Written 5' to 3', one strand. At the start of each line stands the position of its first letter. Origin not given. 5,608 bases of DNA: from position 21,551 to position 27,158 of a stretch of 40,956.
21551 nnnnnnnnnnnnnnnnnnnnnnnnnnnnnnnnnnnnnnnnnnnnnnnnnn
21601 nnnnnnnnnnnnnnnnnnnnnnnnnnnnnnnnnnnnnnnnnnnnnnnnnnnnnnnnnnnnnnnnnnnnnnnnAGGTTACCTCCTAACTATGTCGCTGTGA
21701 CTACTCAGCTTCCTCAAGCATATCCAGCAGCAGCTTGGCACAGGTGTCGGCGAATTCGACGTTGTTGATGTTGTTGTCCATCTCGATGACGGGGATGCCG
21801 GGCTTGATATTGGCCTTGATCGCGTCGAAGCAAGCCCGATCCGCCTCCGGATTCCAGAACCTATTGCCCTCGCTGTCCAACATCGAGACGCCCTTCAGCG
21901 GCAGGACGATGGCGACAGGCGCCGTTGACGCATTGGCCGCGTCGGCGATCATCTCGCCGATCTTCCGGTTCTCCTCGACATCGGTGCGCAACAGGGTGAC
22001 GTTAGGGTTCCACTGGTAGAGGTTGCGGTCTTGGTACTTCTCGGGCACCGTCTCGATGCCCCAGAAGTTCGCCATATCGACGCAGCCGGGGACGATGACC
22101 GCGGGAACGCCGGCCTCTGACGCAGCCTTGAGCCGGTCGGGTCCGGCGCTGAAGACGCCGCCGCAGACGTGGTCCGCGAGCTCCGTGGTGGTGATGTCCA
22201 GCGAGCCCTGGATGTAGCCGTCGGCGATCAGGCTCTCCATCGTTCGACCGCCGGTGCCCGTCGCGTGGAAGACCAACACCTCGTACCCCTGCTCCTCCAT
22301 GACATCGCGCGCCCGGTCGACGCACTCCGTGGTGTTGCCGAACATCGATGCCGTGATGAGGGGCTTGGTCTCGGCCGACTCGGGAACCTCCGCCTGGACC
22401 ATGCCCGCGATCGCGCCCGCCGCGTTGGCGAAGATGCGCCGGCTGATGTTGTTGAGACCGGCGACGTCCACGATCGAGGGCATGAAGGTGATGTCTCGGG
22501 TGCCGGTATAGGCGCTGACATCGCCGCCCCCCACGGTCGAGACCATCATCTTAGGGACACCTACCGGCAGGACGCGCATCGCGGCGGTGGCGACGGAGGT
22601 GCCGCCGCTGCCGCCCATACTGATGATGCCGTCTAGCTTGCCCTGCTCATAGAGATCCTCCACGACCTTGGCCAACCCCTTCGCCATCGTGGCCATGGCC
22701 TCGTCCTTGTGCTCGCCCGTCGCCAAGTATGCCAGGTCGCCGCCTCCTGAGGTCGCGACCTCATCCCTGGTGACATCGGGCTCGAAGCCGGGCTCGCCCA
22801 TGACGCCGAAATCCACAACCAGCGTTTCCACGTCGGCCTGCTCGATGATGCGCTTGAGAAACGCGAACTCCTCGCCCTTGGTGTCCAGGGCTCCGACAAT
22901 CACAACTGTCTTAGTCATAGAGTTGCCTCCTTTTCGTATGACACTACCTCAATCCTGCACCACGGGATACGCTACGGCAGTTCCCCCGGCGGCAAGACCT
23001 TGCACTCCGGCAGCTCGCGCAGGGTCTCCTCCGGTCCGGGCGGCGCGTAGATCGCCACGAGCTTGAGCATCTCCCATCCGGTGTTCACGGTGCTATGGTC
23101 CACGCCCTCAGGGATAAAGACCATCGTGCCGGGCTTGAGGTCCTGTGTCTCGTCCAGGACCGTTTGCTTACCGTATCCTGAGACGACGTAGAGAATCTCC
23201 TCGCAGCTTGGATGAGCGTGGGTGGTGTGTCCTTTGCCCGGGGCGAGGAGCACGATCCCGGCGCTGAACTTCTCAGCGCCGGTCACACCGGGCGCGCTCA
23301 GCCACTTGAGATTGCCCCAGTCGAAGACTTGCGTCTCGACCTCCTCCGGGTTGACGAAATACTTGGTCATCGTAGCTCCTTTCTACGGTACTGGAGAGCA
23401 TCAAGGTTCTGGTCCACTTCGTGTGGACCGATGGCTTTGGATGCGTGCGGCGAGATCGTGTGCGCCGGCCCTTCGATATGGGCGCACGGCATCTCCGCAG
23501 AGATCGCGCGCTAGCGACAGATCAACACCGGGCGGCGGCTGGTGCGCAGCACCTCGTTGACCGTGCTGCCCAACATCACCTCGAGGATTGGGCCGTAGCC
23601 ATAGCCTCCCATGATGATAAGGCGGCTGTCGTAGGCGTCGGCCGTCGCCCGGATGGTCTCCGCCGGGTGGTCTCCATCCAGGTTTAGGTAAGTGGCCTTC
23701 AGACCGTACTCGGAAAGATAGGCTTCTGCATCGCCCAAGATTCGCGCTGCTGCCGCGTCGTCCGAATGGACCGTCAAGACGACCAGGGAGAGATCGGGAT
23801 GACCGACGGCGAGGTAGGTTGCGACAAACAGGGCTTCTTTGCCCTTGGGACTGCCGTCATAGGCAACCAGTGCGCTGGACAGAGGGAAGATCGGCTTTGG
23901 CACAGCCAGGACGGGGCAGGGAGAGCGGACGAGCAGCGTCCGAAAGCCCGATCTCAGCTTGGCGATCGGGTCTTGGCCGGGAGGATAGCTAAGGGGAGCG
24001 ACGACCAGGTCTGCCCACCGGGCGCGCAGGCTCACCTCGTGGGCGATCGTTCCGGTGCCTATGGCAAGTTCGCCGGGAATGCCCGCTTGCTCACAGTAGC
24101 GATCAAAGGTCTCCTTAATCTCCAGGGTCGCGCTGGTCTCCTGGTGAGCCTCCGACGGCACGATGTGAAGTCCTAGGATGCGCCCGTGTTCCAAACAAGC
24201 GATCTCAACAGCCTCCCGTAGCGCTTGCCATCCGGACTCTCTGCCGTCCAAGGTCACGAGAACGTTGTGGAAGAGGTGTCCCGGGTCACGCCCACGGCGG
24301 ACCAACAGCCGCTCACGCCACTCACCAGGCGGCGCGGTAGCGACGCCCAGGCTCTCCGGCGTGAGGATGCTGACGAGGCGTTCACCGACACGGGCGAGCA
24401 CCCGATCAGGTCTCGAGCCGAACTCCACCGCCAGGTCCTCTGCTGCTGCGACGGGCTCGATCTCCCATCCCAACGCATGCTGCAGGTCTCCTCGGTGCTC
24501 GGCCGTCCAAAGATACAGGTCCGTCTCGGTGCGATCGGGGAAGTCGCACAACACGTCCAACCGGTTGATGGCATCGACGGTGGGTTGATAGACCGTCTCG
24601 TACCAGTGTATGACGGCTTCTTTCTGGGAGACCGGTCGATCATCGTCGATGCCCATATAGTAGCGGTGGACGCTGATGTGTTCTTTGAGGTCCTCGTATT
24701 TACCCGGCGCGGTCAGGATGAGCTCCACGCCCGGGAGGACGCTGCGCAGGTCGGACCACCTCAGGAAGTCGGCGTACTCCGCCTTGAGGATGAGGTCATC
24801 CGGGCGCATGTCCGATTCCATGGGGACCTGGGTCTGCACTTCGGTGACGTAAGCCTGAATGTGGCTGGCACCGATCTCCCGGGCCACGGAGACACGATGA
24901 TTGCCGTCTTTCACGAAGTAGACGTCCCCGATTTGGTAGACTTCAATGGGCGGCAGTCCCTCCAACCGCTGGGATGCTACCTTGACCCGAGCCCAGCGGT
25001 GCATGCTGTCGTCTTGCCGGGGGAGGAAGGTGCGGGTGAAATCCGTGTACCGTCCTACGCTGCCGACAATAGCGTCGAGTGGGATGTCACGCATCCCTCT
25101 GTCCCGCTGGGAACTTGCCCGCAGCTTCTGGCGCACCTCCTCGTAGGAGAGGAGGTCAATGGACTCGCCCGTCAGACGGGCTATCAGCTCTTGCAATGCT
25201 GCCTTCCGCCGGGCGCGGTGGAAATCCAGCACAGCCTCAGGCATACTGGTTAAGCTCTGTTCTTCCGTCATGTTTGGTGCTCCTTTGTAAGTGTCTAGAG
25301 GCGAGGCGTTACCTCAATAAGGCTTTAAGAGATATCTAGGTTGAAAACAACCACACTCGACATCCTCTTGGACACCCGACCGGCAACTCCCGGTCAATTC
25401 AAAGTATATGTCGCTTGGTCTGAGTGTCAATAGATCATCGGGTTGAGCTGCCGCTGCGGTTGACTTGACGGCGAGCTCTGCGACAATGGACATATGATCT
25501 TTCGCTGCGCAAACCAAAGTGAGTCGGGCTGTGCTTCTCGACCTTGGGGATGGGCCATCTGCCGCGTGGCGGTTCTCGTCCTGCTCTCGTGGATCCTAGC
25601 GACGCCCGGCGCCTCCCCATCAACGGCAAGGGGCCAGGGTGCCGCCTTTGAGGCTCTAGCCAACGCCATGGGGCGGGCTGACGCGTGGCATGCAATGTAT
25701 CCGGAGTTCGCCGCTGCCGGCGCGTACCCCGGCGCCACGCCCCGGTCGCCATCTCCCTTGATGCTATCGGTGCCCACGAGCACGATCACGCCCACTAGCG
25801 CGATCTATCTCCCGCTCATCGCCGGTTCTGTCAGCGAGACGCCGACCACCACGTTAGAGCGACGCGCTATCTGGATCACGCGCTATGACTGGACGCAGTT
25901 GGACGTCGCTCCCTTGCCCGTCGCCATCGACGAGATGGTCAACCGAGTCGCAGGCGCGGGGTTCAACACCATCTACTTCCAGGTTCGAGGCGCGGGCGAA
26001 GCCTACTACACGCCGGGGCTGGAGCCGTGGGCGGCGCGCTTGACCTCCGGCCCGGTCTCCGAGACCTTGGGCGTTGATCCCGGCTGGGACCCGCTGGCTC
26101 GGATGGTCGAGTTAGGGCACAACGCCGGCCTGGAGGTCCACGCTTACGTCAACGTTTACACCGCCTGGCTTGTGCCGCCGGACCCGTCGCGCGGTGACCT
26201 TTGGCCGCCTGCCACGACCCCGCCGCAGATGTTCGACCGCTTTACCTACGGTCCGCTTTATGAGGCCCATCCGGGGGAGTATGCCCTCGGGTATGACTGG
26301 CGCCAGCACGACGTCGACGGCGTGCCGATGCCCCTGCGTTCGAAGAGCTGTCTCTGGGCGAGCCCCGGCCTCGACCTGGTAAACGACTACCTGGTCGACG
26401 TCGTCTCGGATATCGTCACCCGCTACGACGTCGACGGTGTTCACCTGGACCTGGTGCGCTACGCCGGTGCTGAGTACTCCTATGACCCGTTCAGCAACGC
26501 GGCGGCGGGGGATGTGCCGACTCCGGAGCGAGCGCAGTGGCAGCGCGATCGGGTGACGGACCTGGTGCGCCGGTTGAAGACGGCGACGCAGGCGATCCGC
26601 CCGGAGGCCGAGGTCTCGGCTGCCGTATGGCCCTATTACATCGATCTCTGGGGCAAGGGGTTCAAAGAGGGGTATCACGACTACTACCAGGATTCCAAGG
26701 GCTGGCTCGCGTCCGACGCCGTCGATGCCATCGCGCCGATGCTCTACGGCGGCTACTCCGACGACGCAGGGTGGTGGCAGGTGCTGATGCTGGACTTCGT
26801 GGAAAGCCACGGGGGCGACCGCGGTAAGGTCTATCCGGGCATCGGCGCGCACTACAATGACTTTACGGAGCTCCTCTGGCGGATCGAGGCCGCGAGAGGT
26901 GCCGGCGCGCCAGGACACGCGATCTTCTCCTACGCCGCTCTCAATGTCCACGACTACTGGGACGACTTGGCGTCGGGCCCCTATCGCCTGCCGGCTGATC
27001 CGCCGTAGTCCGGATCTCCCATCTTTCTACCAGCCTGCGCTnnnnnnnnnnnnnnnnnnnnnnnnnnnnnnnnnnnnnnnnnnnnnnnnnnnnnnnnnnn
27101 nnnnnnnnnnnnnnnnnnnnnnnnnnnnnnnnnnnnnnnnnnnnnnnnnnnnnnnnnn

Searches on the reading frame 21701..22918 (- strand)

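Call 78: search_protein_families(library=pfam, proteins=[window:21701-22918:-], max_evalue=0.00001)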
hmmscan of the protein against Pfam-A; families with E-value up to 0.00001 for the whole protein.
window:21701-22918:- (405 aa): 2 families
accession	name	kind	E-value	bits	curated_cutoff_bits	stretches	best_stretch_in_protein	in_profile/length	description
PF23189.1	UPF0261_C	-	5e-90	301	27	1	185-400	1-217/218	Uncharacterised protein family (UPF0261) C-terminal domain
PF06792.17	UPF0261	-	7.6e-64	215.3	27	1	3-177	1-174/176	Uncharacterised protein family (UPF0261) N-terminal domain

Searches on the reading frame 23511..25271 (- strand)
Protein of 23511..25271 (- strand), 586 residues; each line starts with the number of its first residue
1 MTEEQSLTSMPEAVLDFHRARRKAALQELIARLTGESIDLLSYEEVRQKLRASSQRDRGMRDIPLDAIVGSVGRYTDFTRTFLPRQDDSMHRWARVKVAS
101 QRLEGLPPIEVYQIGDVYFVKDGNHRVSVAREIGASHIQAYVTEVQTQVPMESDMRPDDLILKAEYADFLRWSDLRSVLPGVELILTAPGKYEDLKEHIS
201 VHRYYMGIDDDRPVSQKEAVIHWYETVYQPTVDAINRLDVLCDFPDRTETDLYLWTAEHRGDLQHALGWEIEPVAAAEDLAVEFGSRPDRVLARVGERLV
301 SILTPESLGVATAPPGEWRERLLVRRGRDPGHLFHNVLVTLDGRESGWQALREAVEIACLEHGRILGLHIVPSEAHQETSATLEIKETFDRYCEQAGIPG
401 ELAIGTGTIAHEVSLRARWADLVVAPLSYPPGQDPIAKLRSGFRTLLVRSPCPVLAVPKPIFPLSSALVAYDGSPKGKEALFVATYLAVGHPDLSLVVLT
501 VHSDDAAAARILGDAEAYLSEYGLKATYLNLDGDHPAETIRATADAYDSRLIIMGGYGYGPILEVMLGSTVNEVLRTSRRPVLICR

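Call 78: search_protein_families(library=pfam, proteins=[window:23511-25271:-], max_evalue=0.00001)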
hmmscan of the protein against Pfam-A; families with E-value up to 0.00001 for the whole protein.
window:23511-25271:- (586 aa): 1 family
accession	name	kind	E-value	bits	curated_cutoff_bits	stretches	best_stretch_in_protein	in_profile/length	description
PF00582.32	Usp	-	3.3e-19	70.3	24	1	468-586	6-141/141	Universal stress protein family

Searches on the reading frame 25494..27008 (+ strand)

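Call 45: search_protein_families(library=pfam, proteins=[window:25494-27008:+], max_evalue=1)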
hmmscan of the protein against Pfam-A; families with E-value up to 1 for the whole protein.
window:25494-27008:+ (504 aa): 2 families
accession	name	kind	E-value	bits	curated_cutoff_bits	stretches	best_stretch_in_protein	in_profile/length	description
PF02638.21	GHL10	-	1.9e-30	106.5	27.9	2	285-431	127-275/311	Glycosyl hydrolase-like 10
PF13200.12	DUF4015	-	0.19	11.2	27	1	284-418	110-226/313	Putative glycosyl hydrolase domain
